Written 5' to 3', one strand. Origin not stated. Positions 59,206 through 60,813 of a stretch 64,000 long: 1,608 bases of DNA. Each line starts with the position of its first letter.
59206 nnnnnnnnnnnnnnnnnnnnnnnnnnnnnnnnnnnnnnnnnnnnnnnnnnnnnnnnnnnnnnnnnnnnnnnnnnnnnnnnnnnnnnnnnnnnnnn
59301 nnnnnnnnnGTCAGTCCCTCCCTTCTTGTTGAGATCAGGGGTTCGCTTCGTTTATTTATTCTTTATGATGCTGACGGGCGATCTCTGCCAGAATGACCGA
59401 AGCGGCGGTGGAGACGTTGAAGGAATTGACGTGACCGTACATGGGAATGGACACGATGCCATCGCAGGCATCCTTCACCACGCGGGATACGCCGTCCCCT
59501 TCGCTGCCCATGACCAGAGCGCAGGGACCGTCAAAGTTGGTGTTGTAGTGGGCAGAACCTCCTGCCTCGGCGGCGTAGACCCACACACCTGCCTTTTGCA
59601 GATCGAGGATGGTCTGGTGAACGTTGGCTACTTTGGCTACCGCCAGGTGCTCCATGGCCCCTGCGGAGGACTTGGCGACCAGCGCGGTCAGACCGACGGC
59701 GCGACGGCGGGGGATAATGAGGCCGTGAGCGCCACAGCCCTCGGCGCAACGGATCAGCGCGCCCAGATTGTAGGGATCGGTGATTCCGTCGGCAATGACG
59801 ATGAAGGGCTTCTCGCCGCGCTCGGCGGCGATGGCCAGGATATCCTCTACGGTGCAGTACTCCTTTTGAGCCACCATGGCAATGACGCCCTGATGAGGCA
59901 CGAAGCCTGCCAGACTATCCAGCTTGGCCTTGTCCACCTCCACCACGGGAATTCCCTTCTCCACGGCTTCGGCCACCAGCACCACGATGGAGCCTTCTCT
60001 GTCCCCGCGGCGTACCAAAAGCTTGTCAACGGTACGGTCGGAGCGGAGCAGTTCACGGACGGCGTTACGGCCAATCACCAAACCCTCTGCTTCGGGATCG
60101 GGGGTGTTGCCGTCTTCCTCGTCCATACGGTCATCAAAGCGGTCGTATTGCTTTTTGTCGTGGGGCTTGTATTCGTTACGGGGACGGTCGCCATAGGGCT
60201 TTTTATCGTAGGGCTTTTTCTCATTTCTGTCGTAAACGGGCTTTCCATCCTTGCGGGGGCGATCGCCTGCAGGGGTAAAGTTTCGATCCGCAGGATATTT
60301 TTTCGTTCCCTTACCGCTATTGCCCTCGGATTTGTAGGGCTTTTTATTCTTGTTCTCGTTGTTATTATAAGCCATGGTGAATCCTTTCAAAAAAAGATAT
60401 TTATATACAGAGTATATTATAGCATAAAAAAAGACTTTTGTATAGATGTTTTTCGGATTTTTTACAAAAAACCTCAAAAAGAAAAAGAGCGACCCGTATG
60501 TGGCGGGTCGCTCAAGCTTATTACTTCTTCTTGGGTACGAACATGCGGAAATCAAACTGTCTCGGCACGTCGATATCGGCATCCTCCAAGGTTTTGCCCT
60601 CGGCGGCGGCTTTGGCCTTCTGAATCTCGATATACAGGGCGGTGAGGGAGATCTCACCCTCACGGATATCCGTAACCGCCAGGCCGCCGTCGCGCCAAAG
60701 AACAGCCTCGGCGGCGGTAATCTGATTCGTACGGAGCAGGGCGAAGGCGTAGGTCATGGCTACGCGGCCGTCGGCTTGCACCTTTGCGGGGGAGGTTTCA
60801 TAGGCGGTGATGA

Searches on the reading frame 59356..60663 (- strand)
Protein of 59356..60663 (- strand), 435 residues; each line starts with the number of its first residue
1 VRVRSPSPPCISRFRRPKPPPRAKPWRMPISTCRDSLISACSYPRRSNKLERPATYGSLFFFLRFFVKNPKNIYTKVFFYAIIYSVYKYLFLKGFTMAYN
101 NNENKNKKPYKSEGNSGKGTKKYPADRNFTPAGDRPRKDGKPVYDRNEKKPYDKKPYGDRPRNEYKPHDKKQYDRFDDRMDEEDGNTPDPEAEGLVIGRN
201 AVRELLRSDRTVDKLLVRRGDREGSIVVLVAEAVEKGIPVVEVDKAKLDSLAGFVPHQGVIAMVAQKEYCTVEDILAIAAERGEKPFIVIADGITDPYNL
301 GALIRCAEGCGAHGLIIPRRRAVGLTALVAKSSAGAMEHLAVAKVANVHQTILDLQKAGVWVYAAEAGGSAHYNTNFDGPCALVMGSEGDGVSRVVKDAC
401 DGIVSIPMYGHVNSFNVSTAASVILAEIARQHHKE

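Call 5: search_protein_families(library=pfam, proteins=[window:59356-60663:-], max_evalue=1)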
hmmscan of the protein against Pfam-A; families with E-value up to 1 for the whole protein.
window:59356-60663:- (435 aa): 3 families
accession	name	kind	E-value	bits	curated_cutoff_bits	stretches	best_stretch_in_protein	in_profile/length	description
PF00588.24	SpoU_methylase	-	1.6e-38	132.4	29.7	1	287-425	2-141/142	SpoU rRNA Methylase family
PF08032.17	SpoU_sub_bind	-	4.8e-18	65.7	22.8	1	195-269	1-75/76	RNA 2'-O ribose methyltransferase substrate binding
PF08149.16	BING4CT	-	0.047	13.8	23.7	0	262-289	10-37/79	BING4CT (NUC141) domain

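Call 6: search_protein_families(library=ncbifam, proteins=[window:59356-60663:-], max_evalue=1)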
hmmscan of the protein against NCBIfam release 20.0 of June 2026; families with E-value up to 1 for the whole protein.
window:59356-60663:- (435 aa): 10 families
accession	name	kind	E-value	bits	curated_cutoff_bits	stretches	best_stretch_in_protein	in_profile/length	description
TIGR00186.1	rRNA_methyl_3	equivalog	9.3e-62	208.6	160.15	1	195-431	4-239/240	23S rRNA (guanosine(2251)-2'-O)-methyltransferase RlmB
NF008386.0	PRK11181.1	equivalog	5.6e-54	183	366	1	195-433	4-243/244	23S rRNA (guanosine(2251)-2'-O)-methyltransferase RlmB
NF008117.0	PRK10864.1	equivalog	6.8e-23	81.4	267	1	127-433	42-343/344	tRNA/rRNA methyltransferase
NF008295.0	PRK11081.1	equivalog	4.4e-16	59.1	227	1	284-433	17-166/230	tRNA (guanosine(18)-2'-O)-methyltransferase TrmH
NF000477.1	NshR_TsnR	equivalog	3.9e-11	42.9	425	1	287-430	117-262/266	NshR/TsnR family 23S rRNA methyltransferase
TIGR00185.1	tRNA_yibK_trmL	equivalog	8.2e-09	35.5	190.6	1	337-433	52-149/154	tRNA (uridine(34)/cytosine(34)/5-carboxymethylaminomethyluridine(34)-2'-O)-methyltransferase TrmL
NF000035.1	nosihep_NshR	exception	1.9e-08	34.1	500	1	276-428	108-260/274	NshR family nosiheptide/thiostrepton resistance 23S rRNA methyltransferase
TIGR00050.1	rRNA_methyl_1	subfamily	1.5e-05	25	167.15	1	376-431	101-156/233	TrmJ/YjtD family RNA methyltransferase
NF007683.0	PRK10358.1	equivalog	0.00081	19.3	282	1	338-432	53-148/157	tRNA (uridine(34)/cytosine(34)/5-carboxymethylaminomethyluridine(34)-2'-O)-methyltransferase TrmL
NF041077.1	tRNAmeth_TrmJ_Sulfolob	equivalog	0.028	14.1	350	1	381-434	104-157/229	tRNA (cytidine-2'-O-)-methyltransferase TrmJ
